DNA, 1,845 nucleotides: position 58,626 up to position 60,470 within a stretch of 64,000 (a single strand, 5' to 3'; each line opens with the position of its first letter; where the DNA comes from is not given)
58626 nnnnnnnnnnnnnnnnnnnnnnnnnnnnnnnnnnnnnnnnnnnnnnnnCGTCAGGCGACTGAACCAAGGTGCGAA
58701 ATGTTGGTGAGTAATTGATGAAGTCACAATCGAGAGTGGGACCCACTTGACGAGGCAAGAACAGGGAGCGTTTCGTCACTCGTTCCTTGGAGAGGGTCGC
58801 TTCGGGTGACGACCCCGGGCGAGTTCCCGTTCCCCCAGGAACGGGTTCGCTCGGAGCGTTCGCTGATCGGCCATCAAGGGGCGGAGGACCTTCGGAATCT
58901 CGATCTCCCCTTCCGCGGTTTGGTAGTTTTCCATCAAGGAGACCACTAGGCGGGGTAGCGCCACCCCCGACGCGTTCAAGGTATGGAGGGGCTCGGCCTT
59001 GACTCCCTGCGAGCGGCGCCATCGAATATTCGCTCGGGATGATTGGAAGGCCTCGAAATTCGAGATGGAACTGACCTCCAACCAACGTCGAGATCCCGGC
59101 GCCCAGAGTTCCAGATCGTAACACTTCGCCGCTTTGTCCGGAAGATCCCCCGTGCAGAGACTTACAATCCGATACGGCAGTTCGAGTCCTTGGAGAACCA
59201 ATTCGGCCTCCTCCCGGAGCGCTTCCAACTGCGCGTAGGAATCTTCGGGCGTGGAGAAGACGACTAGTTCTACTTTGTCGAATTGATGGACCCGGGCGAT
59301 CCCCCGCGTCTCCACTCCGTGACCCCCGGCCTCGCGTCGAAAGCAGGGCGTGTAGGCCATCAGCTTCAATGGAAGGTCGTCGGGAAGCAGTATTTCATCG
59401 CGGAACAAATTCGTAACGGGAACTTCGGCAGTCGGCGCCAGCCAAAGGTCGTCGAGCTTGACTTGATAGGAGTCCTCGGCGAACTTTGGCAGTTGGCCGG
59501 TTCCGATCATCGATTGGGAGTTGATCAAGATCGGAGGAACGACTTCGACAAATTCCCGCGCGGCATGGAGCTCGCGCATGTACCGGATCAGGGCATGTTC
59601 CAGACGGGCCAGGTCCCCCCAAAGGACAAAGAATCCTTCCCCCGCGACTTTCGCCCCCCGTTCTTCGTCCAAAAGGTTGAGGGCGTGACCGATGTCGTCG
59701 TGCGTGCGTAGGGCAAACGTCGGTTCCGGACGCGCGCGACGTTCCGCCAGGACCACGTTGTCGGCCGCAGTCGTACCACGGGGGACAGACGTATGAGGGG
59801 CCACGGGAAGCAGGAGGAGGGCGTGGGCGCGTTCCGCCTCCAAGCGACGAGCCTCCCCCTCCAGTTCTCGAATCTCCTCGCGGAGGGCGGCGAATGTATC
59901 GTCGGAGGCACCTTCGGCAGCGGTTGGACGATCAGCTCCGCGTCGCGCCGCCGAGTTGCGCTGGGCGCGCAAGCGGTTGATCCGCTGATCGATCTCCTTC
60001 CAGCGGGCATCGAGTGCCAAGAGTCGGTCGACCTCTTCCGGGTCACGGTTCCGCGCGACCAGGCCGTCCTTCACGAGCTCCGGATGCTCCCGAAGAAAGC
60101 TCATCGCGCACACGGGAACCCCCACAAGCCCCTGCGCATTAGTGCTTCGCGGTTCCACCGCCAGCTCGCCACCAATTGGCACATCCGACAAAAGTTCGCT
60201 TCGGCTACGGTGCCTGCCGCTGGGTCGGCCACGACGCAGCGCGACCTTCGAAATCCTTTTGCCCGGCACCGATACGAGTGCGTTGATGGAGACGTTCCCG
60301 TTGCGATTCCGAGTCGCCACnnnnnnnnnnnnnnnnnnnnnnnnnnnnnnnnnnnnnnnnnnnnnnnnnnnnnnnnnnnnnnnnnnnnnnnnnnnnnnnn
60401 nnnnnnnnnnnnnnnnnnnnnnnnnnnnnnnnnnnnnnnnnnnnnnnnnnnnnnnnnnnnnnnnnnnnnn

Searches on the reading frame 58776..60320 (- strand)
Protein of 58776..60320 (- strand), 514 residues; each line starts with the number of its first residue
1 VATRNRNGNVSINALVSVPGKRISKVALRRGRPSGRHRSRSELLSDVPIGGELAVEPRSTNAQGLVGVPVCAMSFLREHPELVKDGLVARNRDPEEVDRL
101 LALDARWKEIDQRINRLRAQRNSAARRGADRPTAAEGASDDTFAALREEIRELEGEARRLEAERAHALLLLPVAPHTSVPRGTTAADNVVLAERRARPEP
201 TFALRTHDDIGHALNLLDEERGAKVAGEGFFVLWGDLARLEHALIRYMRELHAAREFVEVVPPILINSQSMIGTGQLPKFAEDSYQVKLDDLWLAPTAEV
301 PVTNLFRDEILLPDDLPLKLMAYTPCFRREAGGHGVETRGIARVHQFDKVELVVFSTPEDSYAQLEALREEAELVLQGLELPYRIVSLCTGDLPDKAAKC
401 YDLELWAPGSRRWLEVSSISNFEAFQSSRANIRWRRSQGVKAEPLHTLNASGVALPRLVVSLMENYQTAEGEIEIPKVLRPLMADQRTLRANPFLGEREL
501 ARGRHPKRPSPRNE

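Call 3: search_protein_families(library=pfam, proteins=[window:58776-60320:-], max_evalue=0.1)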
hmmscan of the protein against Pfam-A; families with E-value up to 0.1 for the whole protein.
window:58776-60320:- (514 aa): 3 families
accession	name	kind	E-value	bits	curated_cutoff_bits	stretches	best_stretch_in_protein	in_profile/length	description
PF00587.30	tRNA-synt_2b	-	1.1e-34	120.6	29.3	1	290-466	9-179/179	tRNA synthetase class II core domain (G, H, P, S and T)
PF02403.27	Seryl_tRNA_N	-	5.6e-14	52.7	28.2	1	74-172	5-105/108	Seryl-tRNA synthetase N-terminal domain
PF00152.25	tRNA-synt_2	-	0.086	12.3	25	0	239-270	23-54/308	tRNA synthetases class II (D, K and N)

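Call 4: search_protein_families(library=ncbifam, proteins=[window:58776-60320:-], max_evalue=0.1)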
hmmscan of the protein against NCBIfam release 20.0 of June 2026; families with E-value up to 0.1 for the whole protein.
window:58776-60320:- (514 aa): 8 families
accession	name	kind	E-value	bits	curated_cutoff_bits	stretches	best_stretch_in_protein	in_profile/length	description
TIGR00414.1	serS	equivalog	5.1e-125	417.8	301.65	1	74-483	5-418/418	serine--tRNA ligase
TIGR00418.1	thrS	equivalog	1.1e-11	44.4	383.65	1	204-384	170-347/565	threonine--tRNA ligase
NF002120.0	PRK00960.1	equivalog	1.8e-06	26.8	611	1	295-385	314-401/518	serine--tRNA ligase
TIGR00415.1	serS_MJ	equivalog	0.00022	19.8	489.55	1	293-383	310-396/518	serine--tRNA ligase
NF003068.0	PRK03991.1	equivalog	0.0018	16.7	484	1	241-393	230-383/613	threonine--tRNA ligase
TIGR02367.1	PylS_Cterm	equivalog_domain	0.027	13.8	178.15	1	238-379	29-157/242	pyrrolysine--tRNA(Pyl) ligase large subunit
TIGR00408.1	proS_fam_I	equivalog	0.029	13.3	437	1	290-332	98-140/475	proline--tRNA ligase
NF006625.0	PRK09194.1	equivalog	0.042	12.8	558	1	249-393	58-202/559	proline--tRNA ligase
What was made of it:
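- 58776..60104 (-): Type-1 (common, zinc-independent) seryl-tRNA synthetase CDS, 442 aa. Seryl_tRNA_N and the class II core are present (calls 3, 4).
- On Type-1 (common) seryl-tRNA synthetase (gene at 58776-60104): PF02403 scores 5.6e-14 and PF00587 1.1e-34 (calls 3, 4).
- Checked: It scores 417.8 bits on TIGR00414 against a cut-off of 301.65, and it has the Seryl_tRNA_N coiled coil (calls 3, 4).
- Type-1 enzyme: TIGR00414 is above its cut-off (call 4).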

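Call 10: find_homologous_proteins(query=window:58776-60104:-)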
Query window:58776-60104:- (442 aa): 8000 proteins with E <= 0.001 among 8000 candidates; the best 120 are listed.
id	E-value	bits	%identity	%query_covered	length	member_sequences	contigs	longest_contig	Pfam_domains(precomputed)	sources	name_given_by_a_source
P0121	9.2e-291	982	100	100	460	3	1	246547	PF00587.31,PF02403.28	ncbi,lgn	ncbi:MAG: serine--tRNA ligase [Thermoplasmata archaeon]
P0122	5.0e-271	917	93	100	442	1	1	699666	PF00587.31,PF02403.28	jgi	jgi:seryl-tRNA synthetase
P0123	2.8e-255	865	87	99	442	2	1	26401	PF00587.31,PF02403.28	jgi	jgi:seryl-tRNA synthetase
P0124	2.0e-246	836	84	100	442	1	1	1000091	PF00587.31,PF02403.28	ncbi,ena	-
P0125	1.8e-225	766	79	99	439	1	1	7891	PF00587.31,PF02403.28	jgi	jgi:seryl-tRNA synthetase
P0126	2.0e-195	668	69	99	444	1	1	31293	PF00587.31,PF02403.28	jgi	jgi:seryl-tRNA synthetase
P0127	1.9e-193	661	67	100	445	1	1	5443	PF00587.31,PF02403.28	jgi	jgi:seryl-tRNA synthetase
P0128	2.7e-193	661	68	99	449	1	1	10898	PF00587.31,PF02403.28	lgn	-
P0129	2.3e-192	657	69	99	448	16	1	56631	PF00587.31,PF02403.28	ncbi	-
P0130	2.9e-192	657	69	100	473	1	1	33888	PF00587.31,PF02403.28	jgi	jgi:seryl-tRNA synthetase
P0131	1.2e-191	655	68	100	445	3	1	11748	PF00587.31,PF02403.28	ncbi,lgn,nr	ncbi:MAG: serine--tRNA ligase [Thermoplasmata archaeon]|nr:serine--tRNA ligase [Thermoplasmata archa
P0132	3.5e-191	654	68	100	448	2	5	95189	PF00587.31,PF02403.28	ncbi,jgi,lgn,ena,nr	ncbi:MAG TPA: serine--tRNA ligase [Thermoplasmata archaeon]|nr:serine--tRNA ligase [Thermoplasmata a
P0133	1.6e-186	638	66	99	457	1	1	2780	PF00587.31,PF02403.28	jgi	jgi:seryl-tRNA synthetase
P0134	2.7e-186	637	66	99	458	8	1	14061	PF00587.31,PF02403.28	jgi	-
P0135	3.3e-186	637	66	98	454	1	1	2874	PF00587.31,PF02403.28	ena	-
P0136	4.6e-186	637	68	99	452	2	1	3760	PF00587.31,PF02403.28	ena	-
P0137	6.6e-185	633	66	99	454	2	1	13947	PF00587.31,PF02403.28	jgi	jgi:seryl-tRNA synthetase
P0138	2.5e-184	631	66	100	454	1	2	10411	PF00587.31,PF02403.28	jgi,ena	-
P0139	1.4e-183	629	65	99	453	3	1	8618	PF00587.31,PF02403.28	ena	-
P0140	2.3e-183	628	66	99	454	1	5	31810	PF00587.31,PF02403.28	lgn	-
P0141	2.8e-183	628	66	99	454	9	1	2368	PF00587.31,PF02403.28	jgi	jgi:seryl-tRNA synthetase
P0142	2.9e-183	627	65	100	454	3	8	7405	PF00587.31,PF02403.28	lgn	-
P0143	3.8e-183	627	65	99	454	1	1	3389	PF00587.31,PF02403.28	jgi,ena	-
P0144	3.8e-183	627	66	97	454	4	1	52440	PF00587.31,PF02403.28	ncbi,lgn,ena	-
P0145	6.1e-183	626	65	99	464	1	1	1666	PF00587.31,PF02403.28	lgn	-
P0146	7.8e-183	626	66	100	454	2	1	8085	PF00587.31,PF02403.28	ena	-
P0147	8.4e-183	626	65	97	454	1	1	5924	PF00587.31,PF02403.28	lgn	-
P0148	5.0e-182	623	66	100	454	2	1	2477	PF00587.31,PF02403.28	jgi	-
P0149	8.0e-182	623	65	100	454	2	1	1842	PF00587.31,PF02403.28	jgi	jgi:seryl-tRNA synthetase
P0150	1.1e-181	622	65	100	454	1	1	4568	PF00587.31,PF02403.28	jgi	jgi:seryl-tRNA synthetase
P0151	1.1e-181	622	65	99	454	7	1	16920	PF00587.31,PF02403.28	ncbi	-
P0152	2.4e-181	621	65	99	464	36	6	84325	PF00587.31,PF02403.28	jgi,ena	jgi:seryl-tRNA synthetase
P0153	3.0e-181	621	65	99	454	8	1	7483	PF00587.31,PF02403.28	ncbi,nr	ncbi:MAG TPA: serine--tRNA ligase [Thermoplasmata archaeon]|nr:serine--tRNA ligase [Thermoplasmata a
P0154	7.0e-181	620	64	99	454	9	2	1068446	PF00587.31,PF02403.28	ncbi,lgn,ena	ncbi:MAG: serine--tRNA ligase [Thermoplasmata archaeon]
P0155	3.3e-180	617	66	98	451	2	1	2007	PF00587.31,PF02403.28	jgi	jgi:seryl-tRNA synthetase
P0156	4.6e-180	617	65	99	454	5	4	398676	PF00587.31,PF02403.28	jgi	jgi:seryl-tRNA synthetase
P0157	2.4e-179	615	64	98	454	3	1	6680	PF00587.31,PF02403.28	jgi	-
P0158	2.4e-179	615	66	97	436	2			PF00587.31,PF02403.28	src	-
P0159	1.0e-178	612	64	99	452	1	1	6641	PF00587.31,PF02403.28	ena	-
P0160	1.3e-178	612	65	98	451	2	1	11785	PF00587.31,PF02403.28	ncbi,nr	ncbi:MAG: serine--tRNA ligase [Thermoplasmata archaeon]|nr:serine--tRNA ligase [Thermoplasmata archa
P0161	6.1e-178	610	64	99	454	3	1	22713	PF00587.31,PF02403.28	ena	-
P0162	9.1e-178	609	67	99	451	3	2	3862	PF00587.31,PF02403.28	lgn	-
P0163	1.8e-176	605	65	99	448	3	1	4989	PF00587.31,PF02403.28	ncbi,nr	ncbi:MAG: serine--tRNA ligase [Thermoplasmata archaeon]|nr:serine--tRNA ligase [Thermoplasmata archa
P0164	9.2e-176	603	63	99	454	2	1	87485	PF00587.31,PF02403.28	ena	-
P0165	3.4e-174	598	63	100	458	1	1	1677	PF00587.31,PF02403.28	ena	-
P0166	3.8e-173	594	64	98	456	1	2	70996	PF00587.31,PF02403.28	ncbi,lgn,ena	-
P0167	6.3e-169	580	75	78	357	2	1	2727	PF00587.31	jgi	-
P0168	6.1e-164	564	70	83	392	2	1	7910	PF00587.31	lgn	-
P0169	5.4e-154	531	59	98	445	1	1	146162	PF00587.31,PF02403.28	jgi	jgi:seryl-tRNA synthetase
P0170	5.9e-154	531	59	98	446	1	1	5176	PF00587.31,PF02403.28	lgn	-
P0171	1.4e-153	530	58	98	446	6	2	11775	PF00587.31,PF02403.28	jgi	jgi:seryl-tRNA synthetase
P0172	4.1e-153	528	58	98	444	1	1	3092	PF00587.31,PF02403.28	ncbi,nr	ncbi:MAG: serine--tRNA ligase [Thermoplasmata archaeon]|nr:serine--tRNA ligase [Thermoplasmata archa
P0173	5.8e-153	528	58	98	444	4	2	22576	PF00587.31,PF02403.28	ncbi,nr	ncbi:MAG: serine--tRNA ligase [Thermoplasmata archaeon]|nr:serine--tRNA ligase [Thermoplasmata archa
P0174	1.3e-152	526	58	98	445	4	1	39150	PF00587.31,PF02403.28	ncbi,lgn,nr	ncbi:MAG TPA: serine--tRNA ligase [Thermoplasmata archaeon]|nr:serine--tRNA ligase [Thermoplasmata a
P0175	1.4e-152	526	58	98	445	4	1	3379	PF00587.31,PF02403.28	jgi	jgi:seryl-tRNA synthetase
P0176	5.3e-152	524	58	98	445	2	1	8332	PF00587.31,PF02403.28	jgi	jgi:seryl-tRNA synthetase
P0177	7.1e-152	524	57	98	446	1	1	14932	PF00587.31,PF02403.28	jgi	jgi:seryl-tRNA synthetase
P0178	1.0e-151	524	57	98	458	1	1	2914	PF00587.31,PF02403.28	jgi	jgi:seryl-tRNA synthetase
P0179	1.0e-151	524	57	98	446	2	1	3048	PF00587.31,PF02403.28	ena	-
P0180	1.9e-151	523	57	98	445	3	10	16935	PF00587.31,PF02403.28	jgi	jgi:seryl-tRNA synthetase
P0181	2.5e-151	522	57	98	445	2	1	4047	PF00587.31,PF02403.28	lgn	-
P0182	1.4e-150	520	57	98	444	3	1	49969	PF00587.31,PF02403.28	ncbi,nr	ncbi:MAG: serine--tRNA ligase [Thermoplasmata archaeon]|nr:serine--tRNA ligase [Thermoplasmata archa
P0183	2.9e-150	519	57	98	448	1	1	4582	PF00587.31,PF02403.28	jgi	jgi:seryl-tRNA synthetase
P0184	3.5e-150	518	57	98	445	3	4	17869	PF00587.31,PF02403.28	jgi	jgi:seryl-tRNA synthetase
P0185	4.7e-149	515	57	98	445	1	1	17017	PF00587.31,PF02403.28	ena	-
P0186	6.2e-149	514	57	98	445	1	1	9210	PF00587.31,PF02403.28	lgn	-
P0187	9.1e-149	514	56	98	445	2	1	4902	PF00587.31,PF02403.28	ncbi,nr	ncbi:MAG: serine--tRNA ligase [Thermoplasmata archaeon]|nr:serine--tRNA ligase [Thermoplasmata archa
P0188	5.1e-129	449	51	97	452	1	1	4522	PF00587.31,PF02403.28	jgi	jgi:seryl-tRNA synthetase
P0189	7.5e-127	442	51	94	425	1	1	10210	PF00587.31,PF02403.28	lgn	-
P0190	8.9e-127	441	51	94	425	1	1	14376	PF00587.31,PF02403.28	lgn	-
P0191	1.2e-126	441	52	97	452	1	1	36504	PF00587.31,PF02403.28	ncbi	ncbi:MAG: serine--tRNA ligase [Halobacteriaceae archaeon]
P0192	4.6e-126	439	51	94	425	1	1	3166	PF00587.31,PF02403.28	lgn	-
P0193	6.5e-126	439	50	97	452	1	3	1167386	PF00587.31,PF02403.28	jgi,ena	-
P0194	7.7e-126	438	52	94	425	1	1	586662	PF00587.31,PF02403.28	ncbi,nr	ncbi:MAG: serine--tRNA ligase [Fimbriimonadales bacterium]|nr:MAG: serine--tRNA ligase [Fimbriimonad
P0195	9.5e-126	438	49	97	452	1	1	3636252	PF00587.31,PF02403.28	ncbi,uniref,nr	ncbi:serine--tRNA ligase [Halorussus halophilus]|uniref:serine--tRNA ligase n=1 Tax=Halorussus halop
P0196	1.5e-125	437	50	98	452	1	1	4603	PF00587.31,PF02403.28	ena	-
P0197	1.6e-125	437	50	97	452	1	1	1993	PF00587.31,PF02403.28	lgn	-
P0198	2.1e-125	437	52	93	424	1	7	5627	PF00587.31,PF02403.28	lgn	-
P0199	2.2e-125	437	52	93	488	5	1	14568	PF00587.31,PF02403.28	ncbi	-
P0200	2.6e-125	437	52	94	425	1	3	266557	PF00587.31,PF02403.28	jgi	jgi:seryl-tRNA synthetase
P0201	2.8e-125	436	52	94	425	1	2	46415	PF00587.31,PF02403.28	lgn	-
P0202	2.9e-125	436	51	94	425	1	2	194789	PF00587.31,PF02403.28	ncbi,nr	ncbi:MAG: serine--tRNA ligase [Fimbriimonadales bacterium]|nr:MAG: serine--tRNA ligase [Fimbriimonad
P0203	3.1e-125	436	52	94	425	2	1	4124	PF00587.31,PF02403.28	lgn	-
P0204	3.2e-125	436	52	94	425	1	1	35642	PF00587.31,PF02403.28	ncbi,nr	ncbi:MAG: serine--tRNA ligase [Fimbriimonadales bacterium]|nr:MAG: serine--tRNA ligase [Fimbriimonad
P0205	3.4e-125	436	51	94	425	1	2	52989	PF00587.31,PF02403.28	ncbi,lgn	-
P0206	3.5e-125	436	49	97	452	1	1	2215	PF00587.31,PF02403.28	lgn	-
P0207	3.6e-125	436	53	93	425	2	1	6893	PF00587.31,PF02403.28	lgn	-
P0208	5.0e-125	436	52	93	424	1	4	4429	PF00587.31,PF02403.28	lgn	-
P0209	6.2e-125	435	51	95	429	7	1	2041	PF00587.31,PF02403.28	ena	-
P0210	9.5e-125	435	50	97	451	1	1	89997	PF00587.31,PF02403.28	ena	-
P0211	1.0e-124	435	50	97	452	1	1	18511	PF00587.31,PF02403.28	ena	-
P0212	1.4e-124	434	52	93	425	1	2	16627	PF00587.31,PF02403.28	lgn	-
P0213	1.5e-124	434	50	97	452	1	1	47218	PF00587.31,PF02403.28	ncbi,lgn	-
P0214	1.6e-124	434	50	97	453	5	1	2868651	PF00587.31,PF02403.28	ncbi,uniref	ncbi:serine--tRNA ligase [Haladaptatus sp. CMSO5]|uniref:serine--tRNA ligase n=1 Tax=Haladaptatus sp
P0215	1.8e-124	434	52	94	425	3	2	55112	PF00587.31,PF02403.28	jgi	jgi:seryl-tRNA synthetase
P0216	2.0e-124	434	50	97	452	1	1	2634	PF00587.31,PF02403.28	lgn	-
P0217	2.2e-124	433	50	97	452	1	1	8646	PF00587.31,PF02403.28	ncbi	ncbi:MAG: serine--tRNA ligase [Haloarculaceae archaeon]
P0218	2.4e-124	433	52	93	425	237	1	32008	PF00587.31,PF02403.28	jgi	jgi:seryl-tRNA synthetase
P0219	3.2e-124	433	51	94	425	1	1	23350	PF00587.31,PF02403.28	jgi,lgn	-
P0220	3.2e-124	433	52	94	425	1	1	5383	PF00587.31,PF02403.28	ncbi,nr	ncbi:MAG: serine--tRNA ligase [Armatimonadota bacterium]|nr:serine--tRNA ligase [Armatimonadota bact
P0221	3.7e-124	433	50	97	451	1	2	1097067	PF00587.31,PF02403.28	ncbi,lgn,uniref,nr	ncbi:serine--tRNA ligase [Haladaptatus sp. T7]|uniref:serine--tRNA ligase n=1 Tax=Haladaptatus sp. T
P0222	3.9e-124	433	50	97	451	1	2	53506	PF00587.31,PF02403.28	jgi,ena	-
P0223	4.5e-124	432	50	97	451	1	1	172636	PF00587.31,PF02403.28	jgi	-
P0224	4.6e-124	432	50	97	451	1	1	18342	PF00587.31,PF02403.28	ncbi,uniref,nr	ncbi:serine--tRNA ligase [Haladaptatus sp. W1]|uniref:serine--tRNA ligase n=1 Tax=Haladaptatus sp. W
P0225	7.1e-124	432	49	98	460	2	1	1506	PF00587.31,PF02403.28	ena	-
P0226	7.6e-124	432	49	97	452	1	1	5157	PF00587.31,PF02403.28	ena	-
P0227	7.8e-124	432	51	94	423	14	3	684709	PF00587.31,PF02403.28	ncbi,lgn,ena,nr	ncbi:MAG: serine--tRNA ligase [Candidatus Krumholzibacteriia bacterium]|nr:serine--tRNA ligase [Cand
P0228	7.8e-124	432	51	95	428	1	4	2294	PF00587.31,PF02403.28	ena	-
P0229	8.9e-124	431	51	97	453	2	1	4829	PF00587.31,PF02403.28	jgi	jgi:seryl-tRNA synthetase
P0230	9.2e-124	431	52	93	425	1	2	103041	PF00587.31,PF02403.28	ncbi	-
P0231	1.0e-123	431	51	94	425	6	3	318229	PF00587.31,PF02403.28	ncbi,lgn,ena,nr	ncbi:MAG: serine--tRNA ligase [Fimbriimonadales bacterium]|nr:serine--tRNA ligase [Armatimonadota ba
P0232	1.1e-123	431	49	98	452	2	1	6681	PF00587.31,PF02403.28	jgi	jgi:seryl-tRNA synthetase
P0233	1.1e-123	431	49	97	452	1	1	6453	PF00587.31,PF02403.28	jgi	jgi:seryl-tRNA synthetase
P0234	1.2e-123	431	50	97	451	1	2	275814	PF00587.31,PF02403.28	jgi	-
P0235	1.2e-123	431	50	97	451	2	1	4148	PF00587.31,PF02403.28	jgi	jgi:seryl-tRNA synthetase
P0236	1.3e-123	431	49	97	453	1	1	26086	PF00587.31,PF02403.28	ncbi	ncbi:MAG: serine--tRNA ligase [Halobacteriota archaeon]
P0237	1.4e-123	431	51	94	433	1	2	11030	PF00587.31,PF02403.28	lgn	-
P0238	1.5e-123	431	49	97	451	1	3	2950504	PF00587.31,PF02403.28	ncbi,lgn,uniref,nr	ncbi:seryl-tRNA synthetase [Haladaptatus paucihalophilus DX253]|uniref:Serine--tRNA ligase n=1 Tax=H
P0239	1.6e-123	431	49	98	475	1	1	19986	PF00587.31,PF02403.28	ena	-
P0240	1.7e-123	431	51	93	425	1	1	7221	PF00587.31,PF02403.28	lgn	-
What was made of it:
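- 58776..60104 (-): P0121 is 100% identical and comes from a Thermoplasmata MAG (call 10).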

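Call 20: find_encoding_contigs(protein=P0121, flank=3000, max_places=3)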
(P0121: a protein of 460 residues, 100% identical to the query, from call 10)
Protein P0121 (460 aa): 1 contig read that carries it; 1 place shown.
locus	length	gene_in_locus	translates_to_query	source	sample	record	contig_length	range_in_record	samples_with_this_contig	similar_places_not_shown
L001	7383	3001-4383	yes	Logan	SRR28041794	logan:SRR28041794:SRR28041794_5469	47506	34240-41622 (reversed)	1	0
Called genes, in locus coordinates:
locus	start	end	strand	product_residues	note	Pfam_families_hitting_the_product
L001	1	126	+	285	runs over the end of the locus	PF00581:Rhodanese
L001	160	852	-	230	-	PF01597:GCV_H, PF01206:TusA (weak)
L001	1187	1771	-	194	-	PF08327:AHSA1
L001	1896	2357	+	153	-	PF00583:Acetyltransf_1, PF13508:Acetyltransf_7, PF13673:Acetyltransf_10 (weak)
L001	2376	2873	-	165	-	PF00583:Acetyltransf_1, PF13673:Acetyltransf_10 (weak), PF13508:Acetyltransf_7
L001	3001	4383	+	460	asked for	PF02403:Seryl_tRNA_N, PF00587:tRNA-synt_2b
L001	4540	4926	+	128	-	-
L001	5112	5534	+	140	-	PF02742:Fe_dep_repr_C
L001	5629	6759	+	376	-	PF01297:ZnuA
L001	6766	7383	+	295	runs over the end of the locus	PF00005:ABC_tran, PF13304:AAA_21 (faint)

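Call 22: find_encoding_contigs(protein=P0124, flank=10000, max_places=3)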
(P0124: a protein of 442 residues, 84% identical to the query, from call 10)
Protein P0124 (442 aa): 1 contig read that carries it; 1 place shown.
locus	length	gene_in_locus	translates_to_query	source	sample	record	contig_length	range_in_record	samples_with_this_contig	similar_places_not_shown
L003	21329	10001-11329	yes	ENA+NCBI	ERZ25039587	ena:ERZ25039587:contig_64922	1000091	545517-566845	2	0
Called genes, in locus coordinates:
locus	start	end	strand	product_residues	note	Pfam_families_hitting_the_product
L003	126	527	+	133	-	PF00903:Glyoxalase, PF13669:Glyoxalase_4 (faint), PF18029:Glyoxalase_6 (weak)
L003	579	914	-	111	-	-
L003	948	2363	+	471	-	-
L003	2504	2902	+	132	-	PF01521:Fe-S_biosyn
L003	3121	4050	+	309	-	PF00005:ABC_tran, PF13304:AAA_21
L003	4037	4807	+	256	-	-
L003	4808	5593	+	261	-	PF01061:ABC2_membrane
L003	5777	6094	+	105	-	PF01253:SUI1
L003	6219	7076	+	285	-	PF00581:Rhodanese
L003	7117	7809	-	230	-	PF01597:GCV_H, PF01206:TusA (weak)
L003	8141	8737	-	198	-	PF08327:AHSA1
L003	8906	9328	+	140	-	PF00583:Acetyltransf_1, PF13302:Acetyltransf_3 (faint), PF13673:Acetyltransf_10, PF13508:Acetyltransf_7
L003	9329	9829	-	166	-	PF00583:Acetyltransf_1, PF13508:Acetyltransf_7, PF13673:Acetyltransf_10 (weak)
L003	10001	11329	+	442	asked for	PF02403:Seryl_tRNA_N, PF00587:tRNA-synt_2b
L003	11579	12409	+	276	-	-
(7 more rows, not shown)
